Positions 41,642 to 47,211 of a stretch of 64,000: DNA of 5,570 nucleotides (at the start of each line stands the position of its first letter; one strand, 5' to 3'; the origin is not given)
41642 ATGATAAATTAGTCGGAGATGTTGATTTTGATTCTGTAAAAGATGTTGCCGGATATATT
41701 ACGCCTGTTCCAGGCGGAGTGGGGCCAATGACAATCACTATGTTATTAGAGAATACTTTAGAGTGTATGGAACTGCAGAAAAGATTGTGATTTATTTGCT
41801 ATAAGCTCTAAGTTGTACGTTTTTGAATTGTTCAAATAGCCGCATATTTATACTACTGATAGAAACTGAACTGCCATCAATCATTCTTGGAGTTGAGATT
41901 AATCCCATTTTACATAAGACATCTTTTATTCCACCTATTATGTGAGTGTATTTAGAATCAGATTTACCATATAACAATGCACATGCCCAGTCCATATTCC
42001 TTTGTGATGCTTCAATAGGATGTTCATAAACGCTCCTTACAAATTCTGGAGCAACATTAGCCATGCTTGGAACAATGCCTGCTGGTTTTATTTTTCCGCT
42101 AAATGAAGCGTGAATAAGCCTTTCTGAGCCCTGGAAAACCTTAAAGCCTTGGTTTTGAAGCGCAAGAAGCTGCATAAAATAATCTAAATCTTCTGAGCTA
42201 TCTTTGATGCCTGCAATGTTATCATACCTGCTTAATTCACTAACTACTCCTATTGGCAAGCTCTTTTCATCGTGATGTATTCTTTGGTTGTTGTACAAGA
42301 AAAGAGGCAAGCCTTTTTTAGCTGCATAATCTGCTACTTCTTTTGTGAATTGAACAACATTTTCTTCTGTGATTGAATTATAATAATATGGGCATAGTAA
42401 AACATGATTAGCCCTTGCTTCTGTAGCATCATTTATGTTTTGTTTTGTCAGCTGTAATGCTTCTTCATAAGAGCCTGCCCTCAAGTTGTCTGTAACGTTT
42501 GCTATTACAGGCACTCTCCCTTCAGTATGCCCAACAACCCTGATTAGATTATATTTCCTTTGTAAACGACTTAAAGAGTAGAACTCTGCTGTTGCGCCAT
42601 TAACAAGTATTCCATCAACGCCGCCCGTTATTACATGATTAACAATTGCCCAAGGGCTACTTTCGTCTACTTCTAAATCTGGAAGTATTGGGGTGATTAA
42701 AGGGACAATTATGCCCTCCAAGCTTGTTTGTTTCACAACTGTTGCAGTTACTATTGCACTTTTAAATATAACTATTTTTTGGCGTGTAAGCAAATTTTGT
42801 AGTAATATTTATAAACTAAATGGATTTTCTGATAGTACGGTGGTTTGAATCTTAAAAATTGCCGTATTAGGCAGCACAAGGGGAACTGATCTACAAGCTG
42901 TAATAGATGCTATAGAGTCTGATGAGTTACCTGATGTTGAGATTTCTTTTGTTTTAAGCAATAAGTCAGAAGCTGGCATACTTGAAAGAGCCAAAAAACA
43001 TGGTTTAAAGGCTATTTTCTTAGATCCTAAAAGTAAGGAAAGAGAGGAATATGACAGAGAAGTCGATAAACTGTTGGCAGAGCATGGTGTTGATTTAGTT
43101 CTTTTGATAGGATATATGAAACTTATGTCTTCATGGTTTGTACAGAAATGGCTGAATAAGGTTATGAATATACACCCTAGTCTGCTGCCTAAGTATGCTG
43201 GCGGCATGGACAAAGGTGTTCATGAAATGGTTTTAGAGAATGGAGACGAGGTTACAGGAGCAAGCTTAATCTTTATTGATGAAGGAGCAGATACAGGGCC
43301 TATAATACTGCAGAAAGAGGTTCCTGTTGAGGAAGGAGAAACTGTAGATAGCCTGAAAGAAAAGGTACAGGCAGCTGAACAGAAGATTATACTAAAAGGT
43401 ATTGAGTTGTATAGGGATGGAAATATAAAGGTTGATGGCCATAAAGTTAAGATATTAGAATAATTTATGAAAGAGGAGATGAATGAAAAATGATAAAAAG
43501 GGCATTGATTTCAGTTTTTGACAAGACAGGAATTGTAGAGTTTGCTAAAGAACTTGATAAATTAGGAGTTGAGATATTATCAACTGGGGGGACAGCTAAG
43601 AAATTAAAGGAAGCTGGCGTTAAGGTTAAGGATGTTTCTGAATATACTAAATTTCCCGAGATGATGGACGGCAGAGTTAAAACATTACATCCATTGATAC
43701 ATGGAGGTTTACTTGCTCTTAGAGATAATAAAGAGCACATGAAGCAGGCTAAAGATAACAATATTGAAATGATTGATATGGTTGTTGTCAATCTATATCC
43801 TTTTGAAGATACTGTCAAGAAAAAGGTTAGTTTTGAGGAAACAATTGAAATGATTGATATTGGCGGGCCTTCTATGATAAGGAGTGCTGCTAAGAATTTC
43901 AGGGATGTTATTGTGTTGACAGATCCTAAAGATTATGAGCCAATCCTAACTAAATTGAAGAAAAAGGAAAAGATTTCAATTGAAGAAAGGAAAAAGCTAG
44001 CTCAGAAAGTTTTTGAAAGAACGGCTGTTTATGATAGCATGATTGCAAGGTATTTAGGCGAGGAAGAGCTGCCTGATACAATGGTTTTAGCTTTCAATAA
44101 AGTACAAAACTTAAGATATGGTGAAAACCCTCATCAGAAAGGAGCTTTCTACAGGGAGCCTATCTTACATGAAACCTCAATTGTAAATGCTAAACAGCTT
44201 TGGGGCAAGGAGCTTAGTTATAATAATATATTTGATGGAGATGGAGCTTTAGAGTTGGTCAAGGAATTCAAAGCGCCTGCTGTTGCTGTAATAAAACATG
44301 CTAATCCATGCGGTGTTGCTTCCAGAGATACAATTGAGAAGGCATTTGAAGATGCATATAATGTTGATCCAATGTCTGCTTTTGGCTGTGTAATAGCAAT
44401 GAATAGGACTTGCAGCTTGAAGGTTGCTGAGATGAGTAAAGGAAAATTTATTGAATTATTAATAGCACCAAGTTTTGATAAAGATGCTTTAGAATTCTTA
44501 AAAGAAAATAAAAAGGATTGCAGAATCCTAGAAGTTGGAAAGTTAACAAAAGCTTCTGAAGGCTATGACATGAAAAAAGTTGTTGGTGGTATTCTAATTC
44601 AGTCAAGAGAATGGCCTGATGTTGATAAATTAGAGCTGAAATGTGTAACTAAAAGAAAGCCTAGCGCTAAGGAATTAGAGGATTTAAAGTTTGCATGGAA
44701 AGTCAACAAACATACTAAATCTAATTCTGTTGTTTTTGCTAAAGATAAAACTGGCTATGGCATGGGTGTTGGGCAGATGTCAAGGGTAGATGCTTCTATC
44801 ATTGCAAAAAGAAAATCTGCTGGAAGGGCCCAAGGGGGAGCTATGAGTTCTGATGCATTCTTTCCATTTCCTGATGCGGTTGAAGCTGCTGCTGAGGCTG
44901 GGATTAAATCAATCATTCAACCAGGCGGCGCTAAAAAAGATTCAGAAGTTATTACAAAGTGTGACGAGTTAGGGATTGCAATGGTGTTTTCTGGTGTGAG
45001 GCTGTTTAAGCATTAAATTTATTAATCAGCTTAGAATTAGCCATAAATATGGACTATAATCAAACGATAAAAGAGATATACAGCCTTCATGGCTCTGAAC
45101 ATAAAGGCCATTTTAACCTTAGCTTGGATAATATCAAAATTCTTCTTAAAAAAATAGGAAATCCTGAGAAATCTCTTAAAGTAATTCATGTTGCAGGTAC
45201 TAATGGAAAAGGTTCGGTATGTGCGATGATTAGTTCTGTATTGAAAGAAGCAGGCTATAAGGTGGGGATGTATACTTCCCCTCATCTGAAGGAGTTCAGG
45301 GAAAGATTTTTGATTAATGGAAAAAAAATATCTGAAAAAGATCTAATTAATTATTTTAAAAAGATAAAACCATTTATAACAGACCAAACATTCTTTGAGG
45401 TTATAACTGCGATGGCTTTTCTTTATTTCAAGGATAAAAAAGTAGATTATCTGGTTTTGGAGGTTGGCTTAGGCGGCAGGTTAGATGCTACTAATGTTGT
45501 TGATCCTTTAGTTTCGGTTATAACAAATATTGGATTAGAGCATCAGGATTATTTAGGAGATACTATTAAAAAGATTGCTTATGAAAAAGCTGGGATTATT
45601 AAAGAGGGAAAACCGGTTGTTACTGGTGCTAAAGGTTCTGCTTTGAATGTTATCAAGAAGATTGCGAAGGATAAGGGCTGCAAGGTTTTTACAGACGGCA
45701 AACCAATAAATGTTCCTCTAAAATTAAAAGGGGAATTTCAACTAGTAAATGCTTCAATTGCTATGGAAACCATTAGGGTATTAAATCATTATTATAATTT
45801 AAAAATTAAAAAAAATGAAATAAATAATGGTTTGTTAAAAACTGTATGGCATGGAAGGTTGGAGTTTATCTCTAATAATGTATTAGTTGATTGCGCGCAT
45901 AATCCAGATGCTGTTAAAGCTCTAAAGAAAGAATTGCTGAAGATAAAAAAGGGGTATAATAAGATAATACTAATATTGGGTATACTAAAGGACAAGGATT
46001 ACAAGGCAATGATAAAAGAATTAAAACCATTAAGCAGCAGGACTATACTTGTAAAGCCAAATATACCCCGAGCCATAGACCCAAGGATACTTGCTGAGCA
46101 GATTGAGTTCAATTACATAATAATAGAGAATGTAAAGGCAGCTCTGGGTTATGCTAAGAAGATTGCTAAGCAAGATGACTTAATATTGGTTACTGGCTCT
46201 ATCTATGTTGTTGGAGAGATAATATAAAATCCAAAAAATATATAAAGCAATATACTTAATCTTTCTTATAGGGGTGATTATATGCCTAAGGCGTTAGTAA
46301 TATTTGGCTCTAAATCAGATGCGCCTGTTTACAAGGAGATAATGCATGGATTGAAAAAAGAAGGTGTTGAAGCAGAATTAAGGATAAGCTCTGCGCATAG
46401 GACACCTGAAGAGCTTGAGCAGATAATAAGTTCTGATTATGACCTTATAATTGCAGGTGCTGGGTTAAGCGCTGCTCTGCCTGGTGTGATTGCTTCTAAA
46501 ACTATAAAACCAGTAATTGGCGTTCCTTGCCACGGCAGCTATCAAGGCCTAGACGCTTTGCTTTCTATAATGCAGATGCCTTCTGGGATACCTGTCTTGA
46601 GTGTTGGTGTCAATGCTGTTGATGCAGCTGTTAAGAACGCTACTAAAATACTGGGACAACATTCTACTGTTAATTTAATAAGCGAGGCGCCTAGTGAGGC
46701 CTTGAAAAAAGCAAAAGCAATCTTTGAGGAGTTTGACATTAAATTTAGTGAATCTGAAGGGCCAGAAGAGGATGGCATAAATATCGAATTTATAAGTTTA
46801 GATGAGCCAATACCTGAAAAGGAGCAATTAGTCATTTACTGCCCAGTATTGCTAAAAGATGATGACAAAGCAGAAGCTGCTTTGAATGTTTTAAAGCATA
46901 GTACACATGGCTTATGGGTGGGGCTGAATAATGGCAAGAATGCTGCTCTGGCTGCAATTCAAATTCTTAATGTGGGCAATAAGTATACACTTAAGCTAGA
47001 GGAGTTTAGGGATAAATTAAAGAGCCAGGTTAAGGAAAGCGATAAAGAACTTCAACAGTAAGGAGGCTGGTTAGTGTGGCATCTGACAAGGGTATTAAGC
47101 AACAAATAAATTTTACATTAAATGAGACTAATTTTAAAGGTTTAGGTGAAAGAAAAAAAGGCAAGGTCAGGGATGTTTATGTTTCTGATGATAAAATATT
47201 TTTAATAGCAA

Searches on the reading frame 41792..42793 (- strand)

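Call 41: search_protein_families(library=pfam, proteins=[window:41792-42793:-], max_evalue=0.0001)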
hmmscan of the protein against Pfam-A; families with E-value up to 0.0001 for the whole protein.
window:41792-42793:- (333 aa): 1 family
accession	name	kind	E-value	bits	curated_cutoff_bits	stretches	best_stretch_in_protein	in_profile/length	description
PF00701.28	DHDPS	-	4.3e-31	108.2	22.1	1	25-261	2-223/289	Dihydrodipicolinate synthetase family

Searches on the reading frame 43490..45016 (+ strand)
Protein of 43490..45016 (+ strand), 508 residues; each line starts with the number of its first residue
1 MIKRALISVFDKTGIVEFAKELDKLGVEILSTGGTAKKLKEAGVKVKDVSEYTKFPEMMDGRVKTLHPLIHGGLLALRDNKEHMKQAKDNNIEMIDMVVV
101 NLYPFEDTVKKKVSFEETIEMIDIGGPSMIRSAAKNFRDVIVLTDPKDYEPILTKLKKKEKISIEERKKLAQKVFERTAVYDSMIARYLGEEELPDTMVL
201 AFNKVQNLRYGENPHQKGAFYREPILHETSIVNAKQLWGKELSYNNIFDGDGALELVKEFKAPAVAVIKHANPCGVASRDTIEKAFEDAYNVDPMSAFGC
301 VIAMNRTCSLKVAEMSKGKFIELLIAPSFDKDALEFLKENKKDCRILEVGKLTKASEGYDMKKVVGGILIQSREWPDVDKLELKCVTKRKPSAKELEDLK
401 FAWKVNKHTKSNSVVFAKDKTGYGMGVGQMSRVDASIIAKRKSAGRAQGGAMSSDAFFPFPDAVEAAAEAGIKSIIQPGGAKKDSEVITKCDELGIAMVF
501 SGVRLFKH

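Call 41: search_protein_families(library=pfam, proteins=[window:43490-45016:+], max_evalue=0.0001)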
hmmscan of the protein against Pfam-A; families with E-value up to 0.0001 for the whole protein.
window:43490-45016:+ (508 aa): 2 families
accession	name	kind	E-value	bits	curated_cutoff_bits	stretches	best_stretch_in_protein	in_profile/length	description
PF01808.24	AICARFT_IMPCHas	-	1.4e-116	389.8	25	1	133-442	1-311/311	AICARFT/IMPCHase bienzyme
PF02142.27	MGS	-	3.6e-28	98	24.1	1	14-127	1-93/94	MGS-like domain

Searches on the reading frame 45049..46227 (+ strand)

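Call 41: search_protein_families(library=pfam, proteins=[window:45049-46227:+], max_evalue=0.0001)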
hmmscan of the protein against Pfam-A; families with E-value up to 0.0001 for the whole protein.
window:45049-46227:+ (392 aa): 2 families
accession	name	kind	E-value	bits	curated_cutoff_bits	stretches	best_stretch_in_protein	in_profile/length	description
PF02875.26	Mur_ligase_C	-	8.9e-22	78.7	28.4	1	269-384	1-126/127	Mur ligase, glutamate ligase domain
PF08245.18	Mur_ligase_M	-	9.8e-16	58.7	24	1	48-215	1-144/200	Mur ligase middle domain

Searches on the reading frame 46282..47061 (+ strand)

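Call 3: search_protein_families(library=pfam, proteins=[window:46282-47061:+], max_evalue=0.01)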
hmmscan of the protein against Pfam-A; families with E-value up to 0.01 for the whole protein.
window:46282-47061:+ (259 aa): 3 families
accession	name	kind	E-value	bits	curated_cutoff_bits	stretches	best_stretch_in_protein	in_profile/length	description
PF00731.26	AIRC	-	9.6e-46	155.4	30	2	5-128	3-131/148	AIR carboxylase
PF13685.12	Fe-ADH_2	-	0.0042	17.5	28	1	3-90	21-113/149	Iron-containing alcohol dehydrogenase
PF04392.18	ABC_sub_bind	-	0.0065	16.2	25.9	0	16-79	16-85/293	ABC transporter substrate binding protein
